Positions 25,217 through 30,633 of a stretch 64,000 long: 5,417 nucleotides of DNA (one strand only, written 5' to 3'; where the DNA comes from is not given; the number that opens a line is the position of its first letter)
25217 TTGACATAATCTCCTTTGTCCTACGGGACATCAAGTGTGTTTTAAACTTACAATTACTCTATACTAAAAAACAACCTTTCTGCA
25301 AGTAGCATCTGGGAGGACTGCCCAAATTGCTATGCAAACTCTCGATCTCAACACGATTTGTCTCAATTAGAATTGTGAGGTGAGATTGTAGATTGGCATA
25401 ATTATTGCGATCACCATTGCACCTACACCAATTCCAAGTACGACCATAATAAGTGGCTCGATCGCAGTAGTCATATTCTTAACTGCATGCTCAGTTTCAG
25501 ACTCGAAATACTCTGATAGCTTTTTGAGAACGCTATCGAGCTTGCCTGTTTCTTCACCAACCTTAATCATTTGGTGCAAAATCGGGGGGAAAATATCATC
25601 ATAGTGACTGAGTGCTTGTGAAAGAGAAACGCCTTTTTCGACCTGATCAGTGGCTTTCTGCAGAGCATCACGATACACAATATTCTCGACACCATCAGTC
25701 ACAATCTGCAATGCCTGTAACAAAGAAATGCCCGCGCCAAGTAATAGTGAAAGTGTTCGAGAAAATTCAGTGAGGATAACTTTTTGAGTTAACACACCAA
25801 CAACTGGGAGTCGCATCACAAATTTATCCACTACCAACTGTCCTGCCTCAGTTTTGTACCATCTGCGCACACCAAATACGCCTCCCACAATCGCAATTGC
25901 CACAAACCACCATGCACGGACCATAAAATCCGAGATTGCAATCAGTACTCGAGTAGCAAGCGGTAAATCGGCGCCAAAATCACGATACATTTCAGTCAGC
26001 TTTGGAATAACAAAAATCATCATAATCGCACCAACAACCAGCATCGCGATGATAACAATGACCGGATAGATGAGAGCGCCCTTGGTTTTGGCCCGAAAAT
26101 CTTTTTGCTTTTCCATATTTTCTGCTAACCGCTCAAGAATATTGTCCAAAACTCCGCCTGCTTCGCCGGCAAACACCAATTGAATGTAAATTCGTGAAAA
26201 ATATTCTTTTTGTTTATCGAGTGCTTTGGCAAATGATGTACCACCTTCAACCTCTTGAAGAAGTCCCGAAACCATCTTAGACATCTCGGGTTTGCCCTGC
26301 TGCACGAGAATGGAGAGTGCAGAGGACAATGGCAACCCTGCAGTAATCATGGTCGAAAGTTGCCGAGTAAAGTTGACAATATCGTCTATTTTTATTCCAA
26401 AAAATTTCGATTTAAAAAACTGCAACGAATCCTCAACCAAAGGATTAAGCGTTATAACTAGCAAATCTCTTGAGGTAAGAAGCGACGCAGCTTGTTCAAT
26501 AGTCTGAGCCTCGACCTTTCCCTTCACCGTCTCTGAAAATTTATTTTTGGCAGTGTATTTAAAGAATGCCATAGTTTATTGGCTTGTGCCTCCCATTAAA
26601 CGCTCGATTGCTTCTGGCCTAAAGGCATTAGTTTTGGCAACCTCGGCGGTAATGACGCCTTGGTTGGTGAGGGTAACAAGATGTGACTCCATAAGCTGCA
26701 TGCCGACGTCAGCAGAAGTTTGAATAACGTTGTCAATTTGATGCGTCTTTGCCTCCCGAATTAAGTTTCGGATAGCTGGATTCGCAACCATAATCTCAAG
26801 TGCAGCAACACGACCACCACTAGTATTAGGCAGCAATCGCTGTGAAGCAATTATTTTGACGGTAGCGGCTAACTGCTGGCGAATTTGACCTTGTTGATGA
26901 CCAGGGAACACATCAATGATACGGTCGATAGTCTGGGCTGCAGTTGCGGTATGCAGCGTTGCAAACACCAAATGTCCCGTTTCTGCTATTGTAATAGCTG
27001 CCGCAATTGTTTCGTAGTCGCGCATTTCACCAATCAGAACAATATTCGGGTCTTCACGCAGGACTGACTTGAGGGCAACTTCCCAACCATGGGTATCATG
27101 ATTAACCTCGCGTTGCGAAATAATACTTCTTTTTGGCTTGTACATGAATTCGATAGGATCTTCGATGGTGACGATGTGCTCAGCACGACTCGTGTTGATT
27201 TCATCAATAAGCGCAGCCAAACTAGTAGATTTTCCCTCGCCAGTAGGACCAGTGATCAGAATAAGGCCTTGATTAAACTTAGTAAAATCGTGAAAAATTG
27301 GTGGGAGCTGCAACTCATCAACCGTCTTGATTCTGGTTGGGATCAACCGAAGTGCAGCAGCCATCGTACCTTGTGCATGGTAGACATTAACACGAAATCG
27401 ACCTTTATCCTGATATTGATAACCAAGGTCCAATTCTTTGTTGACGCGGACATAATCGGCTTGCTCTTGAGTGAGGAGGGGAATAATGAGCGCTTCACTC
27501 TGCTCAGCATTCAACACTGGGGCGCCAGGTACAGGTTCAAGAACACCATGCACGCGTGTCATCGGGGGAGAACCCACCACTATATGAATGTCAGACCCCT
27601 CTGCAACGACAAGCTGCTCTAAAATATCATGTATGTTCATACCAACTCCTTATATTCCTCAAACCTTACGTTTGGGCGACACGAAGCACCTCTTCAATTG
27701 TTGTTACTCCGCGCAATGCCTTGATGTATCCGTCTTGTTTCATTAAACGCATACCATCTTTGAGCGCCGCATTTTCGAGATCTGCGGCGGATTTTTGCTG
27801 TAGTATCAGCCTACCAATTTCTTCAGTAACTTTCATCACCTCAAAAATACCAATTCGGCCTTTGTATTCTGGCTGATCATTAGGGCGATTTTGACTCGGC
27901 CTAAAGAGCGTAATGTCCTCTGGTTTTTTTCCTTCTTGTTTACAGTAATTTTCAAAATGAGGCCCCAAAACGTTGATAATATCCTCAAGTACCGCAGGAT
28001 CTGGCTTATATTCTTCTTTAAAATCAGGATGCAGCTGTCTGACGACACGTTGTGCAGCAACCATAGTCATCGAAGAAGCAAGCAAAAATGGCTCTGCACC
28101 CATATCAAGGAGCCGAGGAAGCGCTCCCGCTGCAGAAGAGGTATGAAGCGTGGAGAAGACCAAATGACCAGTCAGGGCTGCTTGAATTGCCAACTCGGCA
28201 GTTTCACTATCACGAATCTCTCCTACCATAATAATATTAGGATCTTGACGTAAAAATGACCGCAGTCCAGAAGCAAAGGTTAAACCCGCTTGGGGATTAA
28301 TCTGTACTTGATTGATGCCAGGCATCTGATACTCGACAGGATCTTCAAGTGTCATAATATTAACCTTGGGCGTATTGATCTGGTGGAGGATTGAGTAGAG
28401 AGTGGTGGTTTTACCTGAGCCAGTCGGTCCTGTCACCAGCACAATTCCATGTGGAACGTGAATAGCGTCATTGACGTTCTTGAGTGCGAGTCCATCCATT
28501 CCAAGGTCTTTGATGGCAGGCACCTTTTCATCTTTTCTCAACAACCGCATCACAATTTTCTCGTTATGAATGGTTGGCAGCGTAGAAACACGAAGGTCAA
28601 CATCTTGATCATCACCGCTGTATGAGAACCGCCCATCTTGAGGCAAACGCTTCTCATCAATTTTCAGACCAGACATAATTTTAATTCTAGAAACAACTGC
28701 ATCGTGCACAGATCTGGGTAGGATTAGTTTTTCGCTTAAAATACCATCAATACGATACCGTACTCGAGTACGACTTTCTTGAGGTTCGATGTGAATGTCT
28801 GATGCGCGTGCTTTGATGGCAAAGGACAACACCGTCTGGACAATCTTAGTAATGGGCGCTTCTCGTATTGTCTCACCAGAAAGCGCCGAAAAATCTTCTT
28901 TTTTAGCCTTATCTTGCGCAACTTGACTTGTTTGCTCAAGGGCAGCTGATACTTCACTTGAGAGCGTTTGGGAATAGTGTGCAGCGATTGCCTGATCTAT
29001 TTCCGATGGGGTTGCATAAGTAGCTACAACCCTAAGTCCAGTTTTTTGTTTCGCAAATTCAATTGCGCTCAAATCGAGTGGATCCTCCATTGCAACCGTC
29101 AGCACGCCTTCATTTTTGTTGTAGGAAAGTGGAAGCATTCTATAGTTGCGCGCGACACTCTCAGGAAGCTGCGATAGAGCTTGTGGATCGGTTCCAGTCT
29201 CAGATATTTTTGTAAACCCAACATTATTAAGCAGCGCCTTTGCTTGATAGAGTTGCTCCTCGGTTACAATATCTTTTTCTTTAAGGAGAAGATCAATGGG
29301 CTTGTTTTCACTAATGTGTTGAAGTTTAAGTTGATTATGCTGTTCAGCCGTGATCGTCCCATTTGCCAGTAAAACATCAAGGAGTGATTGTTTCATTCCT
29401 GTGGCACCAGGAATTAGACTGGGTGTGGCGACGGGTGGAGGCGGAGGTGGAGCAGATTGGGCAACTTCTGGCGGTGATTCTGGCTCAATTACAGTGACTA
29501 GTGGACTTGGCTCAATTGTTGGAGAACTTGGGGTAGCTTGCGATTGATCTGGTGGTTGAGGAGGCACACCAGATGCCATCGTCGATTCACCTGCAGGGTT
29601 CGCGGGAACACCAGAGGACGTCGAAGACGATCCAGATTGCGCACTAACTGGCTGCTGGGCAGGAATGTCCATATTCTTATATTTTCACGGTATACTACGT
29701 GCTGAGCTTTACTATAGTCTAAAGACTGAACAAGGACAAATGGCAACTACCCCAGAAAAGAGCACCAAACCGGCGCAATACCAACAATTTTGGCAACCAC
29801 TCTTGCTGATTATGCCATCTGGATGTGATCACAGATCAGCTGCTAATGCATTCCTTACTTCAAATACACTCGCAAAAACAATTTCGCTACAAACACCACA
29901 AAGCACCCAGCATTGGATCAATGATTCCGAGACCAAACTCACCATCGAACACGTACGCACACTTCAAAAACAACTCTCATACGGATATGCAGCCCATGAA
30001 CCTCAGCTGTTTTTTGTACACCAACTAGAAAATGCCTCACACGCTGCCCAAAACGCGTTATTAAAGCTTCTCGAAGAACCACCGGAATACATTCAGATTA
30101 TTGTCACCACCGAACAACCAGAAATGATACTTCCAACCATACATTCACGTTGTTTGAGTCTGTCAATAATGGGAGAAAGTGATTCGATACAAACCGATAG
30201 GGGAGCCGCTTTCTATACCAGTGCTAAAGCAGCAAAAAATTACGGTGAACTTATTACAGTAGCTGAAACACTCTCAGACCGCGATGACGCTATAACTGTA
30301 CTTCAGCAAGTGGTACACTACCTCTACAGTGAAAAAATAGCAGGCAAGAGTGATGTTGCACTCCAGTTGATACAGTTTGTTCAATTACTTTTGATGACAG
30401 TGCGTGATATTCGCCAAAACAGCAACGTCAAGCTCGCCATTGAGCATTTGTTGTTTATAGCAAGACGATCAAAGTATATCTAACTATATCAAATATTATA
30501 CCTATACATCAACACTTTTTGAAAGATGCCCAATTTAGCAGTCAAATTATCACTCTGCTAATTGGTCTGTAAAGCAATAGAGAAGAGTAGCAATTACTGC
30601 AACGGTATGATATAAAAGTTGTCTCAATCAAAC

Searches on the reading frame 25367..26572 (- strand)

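Call 8: search_protein_families(library=pfam, proteins=[window:25367-26572:-], max_evalue=0.1)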
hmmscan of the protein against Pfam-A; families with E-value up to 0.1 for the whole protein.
window:25367-26572:- (401 aa): 3 families
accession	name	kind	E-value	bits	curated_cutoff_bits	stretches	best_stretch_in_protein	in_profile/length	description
PF00482.28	T2SSF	-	1.1e-67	226.2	25.2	2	270-393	1-125/125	Type II secretion system (T2SS), protein F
PF00420.29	Oxidored_q2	-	0.0083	16.3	26.1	0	366-398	50-82/95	NADH-ubiquinone/plastoquinone oxidoreductase chain 4L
PF20990.2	DUF2207_C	-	0.022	14.9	33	0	101-250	78-202/247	Predicted membrane protein (DUF2207) C-terminal domain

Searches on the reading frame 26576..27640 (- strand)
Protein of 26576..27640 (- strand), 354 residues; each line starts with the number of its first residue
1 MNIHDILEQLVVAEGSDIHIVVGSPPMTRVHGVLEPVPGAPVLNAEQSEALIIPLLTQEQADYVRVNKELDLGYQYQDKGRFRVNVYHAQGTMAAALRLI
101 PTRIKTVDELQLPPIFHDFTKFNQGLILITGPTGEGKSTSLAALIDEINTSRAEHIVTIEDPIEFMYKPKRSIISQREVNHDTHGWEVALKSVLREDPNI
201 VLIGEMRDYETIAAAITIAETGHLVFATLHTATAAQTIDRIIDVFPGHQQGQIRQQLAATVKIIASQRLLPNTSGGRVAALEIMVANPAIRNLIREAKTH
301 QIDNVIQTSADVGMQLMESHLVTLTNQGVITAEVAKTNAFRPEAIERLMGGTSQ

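Call 8: search_protein_families(library=pfam, proteins=[window:26576-27640:-], max_evalue=0.1)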
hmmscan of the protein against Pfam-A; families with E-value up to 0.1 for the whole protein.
window:26576-27640:- (354 aa): 15 families
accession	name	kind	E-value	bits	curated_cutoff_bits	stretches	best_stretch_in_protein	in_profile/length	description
PF00437.27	T2SSE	-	4.1e-40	138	24.9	1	5-330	14-330/370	Type II/IV secretion system protein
PF13476.12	AAA_23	-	0.00032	21.8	27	1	121-144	16-39/201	AAA domain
PF13401.12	AAA_22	-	0.0004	21.1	27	1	122-162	3-35/130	AAA domain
PF25199.1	nSTAND_NTPase5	-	0.00059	20.1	34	1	95-163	13-80/145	Novel STAND NTPase 5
PF13555.12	AAA_29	-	0.0055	16.9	27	1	123-144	20-42/61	P-loop containing region of AAA domain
PF04851.21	ResIII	-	0.018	15.4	22.5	1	122-235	21-113/164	Type III restriction enzyme, res subunit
PF00005.33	ABC_tran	-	0.021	15.9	25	1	126-170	13-60/137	ABC transporter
PF08734.17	GYD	-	0.022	15.2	31.4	0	193-236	42-86/91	GYD domain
PF20720.3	nSTAND3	-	0.029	14.5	27.2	1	124-163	17-55/155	Novel STAND NTPase 3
PF13191.12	AAA_16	-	0.033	15.1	32.6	1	121-151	21-51/167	AAA ATPase domain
PF01935.23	DUF87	-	0.038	14.5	23.2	1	127-157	26-56/220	Helicase HerA, central domain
PF03215.21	Rad17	-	0.058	13.8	23.8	1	124-156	45-77/186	Rad17 P-loop domain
PF00910.28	RNA_helicase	-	0.061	14.3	21.5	0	127-152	1-26/105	RNA helicase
PF13173.12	AAA_14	-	0.081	13.4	27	0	125-168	3-46/129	AAA domain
PF13245.12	AAA_19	-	0.099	13.3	25.1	0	121-153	8-40/134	AAA domain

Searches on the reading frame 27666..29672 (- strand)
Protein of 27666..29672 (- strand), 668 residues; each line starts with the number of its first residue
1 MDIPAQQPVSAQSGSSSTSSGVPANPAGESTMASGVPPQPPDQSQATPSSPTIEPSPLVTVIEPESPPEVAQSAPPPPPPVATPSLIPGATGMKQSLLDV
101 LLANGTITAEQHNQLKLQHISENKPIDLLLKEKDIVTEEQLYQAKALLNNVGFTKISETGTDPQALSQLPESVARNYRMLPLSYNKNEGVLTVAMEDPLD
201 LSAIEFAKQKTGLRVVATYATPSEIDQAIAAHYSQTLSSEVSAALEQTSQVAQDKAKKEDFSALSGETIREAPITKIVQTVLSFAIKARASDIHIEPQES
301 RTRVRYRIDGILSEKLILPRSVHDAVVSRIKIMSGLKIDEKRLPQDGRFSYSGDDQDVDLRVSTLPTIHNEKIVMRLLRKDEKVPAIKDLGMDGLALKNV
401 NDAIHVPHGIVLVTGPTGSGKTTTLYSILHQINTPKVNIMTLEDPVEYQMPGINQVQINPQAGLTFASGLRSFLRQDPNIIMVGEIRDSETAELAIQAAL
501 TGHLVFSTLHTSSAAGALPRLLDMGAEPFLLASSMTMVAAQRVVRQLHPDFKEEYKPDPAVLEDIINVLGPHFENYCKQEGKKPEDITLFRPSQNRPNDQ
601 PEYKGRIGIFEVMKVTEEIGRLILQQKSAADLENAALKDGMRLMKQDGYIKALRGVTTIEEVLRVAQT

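Call 94: search_protein_families(library=pfam, proteins=[window:27666-29672:-], max_evalue=0.0001)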
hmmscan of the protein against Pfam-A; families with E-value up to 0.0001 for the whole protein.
window:27666-29672:- (668 aa): 2 families
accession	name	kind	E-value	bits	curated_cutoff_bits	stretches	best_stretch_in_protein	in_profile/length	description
PF00437.27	T2SSE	-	7.1e-125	416.9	24.9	1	271-664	5-370/370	Type II/IV secretion system protein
PF05157.20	MshEN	-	8.7e-17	61.3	23.1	1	152-238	4-89/90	MshEN domain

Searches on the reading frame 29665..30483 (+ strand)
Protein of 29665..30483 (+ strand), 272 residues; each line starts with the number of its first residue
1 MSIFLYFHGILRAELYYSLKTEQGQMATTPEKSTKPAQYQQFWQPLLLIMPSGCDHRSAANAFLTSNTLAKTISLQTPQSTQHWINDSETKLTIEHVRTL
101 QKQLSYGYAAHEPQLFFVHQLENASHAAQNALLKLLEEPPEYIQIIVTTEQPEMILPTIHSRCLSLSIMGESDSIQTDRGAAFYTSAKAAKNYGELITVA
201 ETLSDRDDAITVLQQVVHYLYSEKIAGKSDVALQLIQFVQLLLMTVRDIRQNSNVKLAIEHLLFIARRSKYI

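Call 94: search_protein_families(library=pfam, proteins=[window:29665-30483:+], max_evalue=0.0001)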
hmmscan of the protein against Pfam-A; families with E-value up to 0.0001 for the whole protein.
window:29665-30483:+ (272 aa): 1 family
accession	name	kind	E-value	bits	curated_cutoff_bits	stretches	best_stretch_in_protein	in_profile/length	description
PF13177.12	DNA_pol3_delta2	-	3e-22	79.8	27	1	79-168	68-157/161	DNA polymerase III, delta subunit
